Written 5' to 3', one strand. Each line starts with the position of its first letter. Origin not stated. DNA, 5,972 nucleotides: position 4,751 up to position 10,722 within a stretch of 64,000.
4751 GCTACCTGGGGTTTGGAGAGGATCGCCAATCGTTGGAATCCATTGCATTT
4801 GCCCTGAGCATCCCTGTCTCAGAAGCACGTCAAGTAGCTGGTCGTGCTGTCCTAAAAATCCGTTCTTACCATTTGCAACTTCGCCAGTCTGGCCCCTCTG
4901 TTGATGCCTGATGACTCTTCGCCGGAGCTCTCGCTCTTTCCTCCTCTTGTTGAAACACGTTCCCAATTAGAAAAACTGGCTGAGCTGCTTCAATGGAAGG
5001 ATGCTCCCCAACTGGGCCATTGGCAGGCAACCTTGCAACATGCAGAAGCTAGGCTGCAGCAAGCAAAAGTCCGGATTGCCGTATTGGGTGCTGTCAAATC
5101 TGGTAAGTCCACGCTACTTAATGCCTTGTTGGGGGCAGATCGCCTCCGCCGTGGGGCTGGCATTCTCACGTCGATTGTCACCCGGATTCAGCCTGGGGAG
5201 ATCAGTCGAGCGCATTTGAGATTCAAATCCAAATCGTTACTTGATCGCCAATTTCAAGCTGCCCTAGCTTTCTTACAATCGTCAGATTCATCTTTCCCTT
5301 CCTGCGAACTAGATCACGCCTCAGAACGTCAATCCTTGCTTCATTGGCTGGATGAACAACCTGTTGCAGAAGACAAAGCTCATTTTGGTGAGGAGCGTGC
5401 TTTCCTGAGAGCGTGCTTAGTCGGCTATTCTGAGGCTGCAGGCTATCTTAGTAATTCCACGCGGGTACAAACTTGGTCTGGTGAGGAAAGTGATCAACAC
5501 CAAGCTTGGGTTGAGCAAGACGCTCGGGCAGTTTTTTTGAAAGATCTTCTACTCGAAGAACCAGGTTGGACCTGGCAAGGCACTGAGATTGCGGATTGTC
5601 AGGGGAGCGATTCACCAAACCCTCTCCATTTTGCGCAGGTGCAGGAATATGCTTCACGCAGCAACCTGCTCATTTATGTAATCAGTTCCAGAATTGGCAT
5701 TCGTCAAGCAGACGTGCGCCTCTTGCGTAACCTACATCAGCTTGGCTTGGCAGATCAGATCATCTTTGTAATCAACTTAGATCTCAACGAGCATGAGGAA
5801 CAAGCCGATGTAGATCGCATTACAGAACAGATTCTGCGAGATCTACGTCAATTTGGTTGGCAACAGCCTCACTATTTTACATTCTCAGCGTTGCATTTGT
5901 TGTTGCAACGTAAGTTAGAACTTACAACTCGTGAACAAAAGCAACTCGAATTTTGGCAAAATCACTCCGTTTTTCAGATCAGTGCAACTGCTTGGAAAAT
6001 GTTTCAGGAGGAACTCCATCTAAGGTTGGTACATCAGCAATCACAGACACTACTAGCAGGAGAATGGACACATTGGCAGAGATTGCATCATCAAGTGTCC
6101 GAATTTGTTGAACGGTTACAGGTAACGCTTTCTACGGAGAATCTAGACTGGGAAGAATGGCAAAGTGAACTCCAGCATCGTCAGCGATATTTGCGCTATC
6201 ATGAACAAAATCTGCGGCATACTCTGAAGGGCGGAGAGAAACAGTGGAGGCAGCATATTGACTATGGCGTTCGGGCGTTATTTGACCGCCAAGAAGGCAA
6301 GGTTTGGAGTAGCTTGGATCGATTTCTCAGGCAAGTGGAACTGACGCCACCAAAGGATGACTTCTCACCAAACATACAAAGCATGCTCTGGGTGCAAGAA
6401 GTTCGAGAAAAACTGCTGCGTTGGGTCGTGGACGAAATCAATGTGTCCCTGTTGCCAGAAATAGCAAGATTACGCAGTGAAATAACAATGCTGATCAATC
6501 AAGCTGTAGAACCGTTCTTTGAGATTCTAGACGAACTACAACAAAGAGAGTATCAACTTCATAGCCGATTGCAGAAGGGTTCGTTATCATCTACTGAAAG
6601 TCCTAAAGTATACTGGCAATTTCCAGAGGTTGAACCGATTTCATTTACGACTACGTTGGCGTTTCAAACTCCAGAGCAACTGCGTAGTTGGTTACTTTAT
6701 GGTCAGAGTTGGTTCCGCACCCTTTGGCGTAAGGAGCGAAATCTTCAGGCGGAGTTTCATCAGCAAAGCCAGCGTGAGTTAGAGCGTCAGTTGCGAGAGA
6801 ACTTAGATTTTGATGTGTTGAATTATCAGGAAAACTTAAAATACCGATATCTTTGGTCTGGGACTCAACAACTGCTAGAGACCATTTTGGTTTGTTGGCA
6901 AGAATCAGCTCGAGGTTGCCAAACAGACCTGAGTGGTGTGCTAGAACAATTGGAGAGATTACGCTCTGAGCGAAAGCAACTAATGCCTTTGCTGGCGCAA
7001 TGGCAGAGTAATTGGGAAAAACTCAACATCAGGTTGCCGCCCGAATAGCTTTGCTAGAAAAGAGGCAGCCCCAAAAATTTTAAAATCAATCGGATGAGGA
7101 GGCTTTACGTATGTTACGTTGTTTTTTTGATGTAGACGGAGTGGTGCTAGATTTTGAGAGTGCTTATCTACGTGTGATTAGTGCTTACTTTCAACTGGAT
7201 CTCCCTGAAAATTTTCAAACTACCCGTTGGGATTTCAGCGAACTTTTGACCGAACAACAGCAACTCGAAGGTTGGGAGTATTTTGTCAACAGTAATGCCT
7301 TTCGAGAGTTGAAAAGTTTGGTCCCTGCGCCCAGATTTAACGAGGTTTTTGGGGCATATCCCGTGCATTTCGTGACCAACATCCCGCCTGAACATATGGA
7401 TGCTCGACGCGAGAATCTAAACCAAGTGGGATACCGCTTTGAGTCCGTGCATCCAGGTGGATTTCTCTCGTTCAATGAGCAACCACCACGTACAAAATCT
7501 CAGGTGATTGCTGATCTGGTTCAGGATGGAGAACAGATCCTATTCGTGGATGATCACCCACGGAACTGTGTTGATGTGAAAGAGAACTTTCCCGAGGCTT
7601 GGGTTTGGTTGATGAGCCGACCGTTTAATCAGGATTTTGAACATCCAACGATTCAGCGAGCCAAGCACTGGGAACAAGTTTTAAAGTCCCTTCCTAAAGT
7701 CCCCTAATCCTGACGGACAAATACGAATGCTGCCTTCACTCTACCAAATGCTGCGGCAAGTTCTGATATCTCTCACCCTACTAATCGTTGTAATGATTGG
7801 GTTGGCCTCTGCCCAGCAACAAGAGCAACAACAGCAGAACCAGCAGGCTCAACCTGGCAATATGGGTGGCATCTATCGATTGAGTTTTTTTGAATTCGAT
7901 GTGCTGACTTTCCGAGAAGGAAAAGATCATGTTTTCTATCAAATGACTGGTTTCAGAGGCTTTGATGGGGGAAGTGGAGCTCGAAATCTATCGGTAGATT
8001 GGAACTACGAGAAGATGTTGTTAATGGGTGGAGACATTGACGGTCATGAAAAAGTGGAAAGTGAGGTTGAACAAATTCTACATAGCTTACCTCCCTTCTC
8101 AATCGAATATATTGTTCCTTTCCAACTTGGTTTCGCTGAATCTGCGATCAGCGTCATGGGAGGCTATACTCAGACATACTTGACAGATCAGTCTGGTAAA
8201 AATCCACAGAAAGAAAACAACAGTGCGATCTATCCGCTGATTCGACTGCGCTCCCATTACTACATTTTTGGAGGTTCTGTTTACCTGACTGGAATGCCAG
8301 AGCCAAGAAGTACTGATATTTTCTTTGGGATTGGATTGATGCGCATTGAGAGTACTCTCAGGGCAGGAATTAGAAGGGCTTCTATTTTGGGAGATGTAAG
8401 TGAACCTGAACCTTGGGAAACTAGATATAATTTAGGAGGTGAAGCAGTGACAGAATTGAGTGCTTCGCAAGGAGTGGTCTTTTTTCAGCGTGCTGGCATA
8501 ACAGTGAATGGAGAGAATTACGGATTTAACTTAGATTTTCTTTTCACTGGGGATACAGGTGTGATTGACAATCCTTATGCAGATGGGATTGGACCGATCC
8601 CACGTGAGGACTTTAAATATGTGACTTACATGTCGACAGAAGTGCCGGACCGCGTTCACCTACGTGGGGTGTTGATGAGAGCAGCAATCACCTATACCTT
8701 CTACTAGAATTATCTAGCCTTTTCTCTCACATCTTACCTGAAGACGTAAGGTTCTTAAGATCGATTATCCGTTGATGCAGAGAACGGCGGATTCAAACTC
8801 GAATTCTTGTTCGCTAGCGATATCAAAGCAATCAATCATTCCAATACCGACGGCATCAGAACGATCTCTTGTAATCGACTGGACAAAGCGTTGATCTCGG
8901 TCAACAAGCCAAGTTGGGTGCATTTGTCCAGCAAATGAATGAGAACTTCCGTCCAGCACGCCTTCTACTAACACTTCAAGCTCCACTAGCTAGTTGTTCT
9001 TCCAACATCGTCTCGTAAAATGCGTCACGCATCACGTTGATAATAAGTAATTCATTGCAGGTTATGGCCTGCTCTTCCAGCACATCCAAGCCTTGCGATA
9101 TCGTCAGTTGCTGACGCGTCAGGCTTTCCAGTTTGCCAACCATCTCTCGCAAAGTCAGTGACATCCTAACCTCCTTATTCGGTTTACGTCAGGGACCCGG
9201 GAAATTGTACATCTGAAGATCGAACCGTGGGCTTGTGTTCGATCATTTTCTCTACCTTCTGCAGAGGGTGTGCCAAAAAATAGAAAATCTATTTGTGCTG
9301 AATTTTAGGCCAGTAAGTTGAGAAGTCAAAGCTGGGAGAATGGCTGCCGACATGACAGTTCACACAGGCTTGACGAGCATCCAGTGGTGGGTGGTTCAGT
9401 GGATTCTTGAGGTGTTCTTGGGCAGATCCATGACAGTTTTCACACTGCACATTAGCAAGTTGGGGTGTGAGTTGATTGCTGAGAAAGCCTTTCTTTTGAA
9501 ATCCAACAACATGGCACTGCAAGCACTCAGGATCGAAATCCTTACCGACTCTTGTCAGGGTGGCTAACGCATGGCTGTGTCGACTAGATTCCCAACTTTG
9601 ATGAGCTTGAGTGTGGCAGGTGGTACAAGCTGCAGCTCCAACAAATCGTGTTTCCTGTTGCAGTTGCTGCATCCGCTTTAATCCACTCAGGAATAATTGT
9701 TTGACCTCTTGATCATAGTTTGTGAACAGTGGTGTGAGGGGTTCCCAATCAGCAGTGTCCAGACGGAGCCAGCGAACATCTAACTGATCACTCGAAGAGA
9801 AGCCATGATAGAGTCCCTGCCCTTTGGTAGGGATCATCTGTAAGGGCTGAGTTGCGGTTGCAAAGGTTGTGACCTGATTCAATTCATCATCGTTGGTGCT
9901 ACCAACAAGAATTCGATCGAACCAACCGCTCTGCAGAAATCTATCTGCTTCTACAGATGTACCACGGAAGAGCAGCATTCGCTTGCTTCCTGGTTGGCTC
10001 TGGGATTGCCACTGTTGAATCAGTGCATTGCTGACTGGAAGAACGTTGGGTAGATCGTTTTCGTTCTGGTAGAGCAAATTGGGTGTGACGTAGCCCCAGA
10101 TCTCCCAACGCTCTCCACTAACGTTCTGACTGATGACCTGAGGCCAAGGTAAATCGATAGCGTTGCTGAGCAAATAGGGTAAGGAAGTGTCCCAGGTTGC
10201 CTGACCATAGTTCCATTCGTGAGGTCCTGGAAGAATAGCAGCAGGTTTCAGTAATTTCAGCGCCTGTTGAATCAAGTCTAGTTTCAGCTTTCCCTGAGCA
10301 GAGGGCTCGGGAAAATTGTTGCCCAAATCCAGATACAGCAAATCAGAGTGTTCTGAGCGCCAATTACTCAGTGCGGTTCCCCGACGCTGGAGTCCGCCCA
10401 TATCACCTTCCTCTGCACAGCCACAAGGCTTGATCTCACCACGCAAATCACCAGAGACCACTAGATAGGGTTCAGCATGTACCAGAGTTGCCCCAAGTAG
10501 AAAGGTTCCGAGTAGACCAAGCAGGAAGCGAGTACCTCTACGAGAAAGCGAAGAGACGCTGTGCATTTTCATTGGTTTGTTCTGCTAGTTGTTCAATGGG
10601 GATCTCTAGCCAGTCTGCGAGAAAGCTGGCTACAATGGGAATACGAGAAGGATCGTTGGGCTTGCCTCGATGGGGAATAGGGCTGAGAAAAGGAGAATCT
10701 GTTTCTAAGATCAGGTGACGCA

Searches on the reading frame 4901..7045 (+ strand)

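Call 82: search_protein_families(library=pfam, proteins=[window:4901-7045:+], max_evalue=0.00001)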
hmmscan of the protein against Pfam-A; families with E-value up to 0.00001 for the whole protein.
window:4901-7045:+ (715 aa): 1 family
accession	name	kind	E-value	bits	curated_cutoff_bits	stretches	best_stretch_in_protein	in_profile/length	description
PF00350.29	Dynamin_N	-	1.6e-14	54.7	27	1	59-291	1-165/168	Dynamin family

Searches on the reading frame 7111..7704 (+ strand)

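Call 82: search_protein_families(library=pfam, proteins=[window:7111-7704:+], max_evalue=0.00001)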
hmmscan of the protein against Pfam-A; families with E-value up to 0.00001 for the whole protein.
window:7111-7704:+ (198 aa): 1 family
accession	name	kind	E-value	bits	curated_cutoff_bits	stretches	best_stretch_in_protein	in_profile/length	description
PF06941.18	NT5C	-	6.6e-08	33.1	24.8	1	4-190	4-170/180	5' nucleotidase, deoxy (Pyrimidine), cytosolic type C protein (NT5C)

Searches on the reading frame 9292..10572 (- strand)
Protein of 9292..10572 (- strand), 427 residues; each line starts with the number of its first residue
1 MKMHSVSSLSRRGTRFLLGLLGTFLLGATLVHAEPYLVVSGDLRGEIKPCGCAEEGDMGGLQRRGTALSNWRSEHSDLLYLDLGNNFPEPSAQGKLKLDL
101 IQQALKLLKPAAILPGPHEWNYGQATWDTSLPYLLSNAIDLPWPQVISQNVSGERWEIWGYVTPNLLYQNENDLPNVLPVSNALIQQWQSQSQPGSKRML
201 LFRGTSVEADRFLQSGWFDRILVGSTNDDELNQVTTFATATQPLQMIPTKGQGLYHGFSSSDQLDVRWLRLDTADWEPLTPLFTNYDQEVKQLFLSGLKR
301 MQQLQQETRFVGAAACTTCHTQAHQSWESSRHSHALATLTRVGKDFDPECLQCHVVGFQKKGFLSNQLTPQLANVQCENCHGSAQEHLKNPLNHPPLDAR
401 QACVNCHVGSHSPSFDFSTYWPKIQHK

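Call 82: search_protein_families(library=pfam, proteins=[window:9292-10572:-], max_evalue=0.00001)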
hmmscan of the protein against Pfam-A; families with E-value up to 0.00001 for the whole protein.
window:9292-10572:- (427 aa): 1 family
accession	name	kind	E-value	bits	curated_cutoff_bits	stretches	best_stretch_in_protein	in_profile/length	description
PF13435.11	Cytochrome_C554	-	8.1e-15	56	20.8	1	315-382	1-84/84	Cytochrome c554 and c-prime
